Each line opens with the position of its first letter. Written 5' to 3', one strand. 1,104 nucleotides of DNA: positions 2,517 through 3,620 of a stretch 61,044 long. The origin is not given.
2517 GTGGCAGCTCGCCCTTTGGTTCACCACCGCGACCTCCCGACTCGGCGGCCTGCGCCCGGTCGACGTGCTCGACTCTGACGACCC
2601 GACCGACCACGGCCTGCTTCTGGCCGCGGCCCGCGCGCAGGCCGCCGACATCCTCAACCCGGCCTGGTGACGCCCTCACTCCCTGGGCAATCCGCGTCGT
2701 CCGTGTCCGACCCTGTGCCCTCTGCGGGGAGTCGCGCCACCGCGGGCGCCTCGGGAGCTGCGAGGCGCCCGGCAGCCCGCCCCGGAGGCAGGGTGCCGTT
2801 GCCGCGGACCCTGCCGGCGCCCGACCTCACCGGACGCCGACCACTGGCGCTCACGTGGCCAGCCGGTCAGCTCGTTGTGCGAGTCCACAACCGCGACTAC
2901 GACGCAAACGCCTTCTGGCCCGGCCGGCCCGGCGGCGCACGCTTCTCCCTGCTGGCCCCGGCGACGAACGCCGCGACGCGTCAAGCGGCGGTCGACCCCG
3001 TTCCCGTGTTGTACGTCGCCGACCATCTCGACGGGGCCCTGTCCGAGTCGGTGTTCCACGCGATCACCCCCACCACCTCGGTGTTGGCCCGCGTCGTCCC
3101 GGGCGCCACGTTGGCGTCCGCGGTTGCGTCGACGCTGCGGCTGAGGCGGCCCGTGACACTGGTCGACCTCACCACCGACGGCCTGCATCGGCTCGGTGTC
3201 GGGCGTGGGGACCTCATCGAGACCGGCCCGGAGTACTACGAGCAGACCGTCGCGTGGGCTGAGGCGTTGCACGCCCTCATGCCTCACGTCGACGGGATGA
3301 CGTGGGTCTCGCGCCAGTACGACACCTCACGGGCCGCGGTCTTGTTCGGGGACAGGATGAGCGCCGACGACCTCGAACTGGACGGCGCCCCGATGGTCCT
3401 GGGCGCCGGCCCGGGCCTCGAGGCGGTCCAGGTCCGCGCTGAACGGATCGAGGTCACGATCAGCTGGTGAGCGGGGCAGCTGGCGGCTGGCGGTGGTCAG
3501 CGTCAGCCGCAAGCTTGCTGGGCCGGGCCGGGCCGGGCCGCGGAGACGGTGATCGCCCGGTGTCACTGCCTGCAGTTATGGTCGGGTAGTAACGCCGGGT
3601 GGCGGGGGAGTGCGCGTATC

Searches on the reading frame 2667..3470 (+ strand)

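Call 53: search_protein_families(library=pfam, proteins=[window:2667-3470:+], max_evalue=0.01)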
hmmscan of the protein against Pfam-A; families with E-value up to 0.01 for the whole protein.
window:2667-3470:+ (267 aa): 1 family
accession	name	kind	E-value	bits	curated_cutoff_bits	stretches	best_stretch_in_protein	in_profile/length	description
PF08808.17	RES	-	7.1e-14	52.6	23.2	1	70-231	2-142/157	RES domain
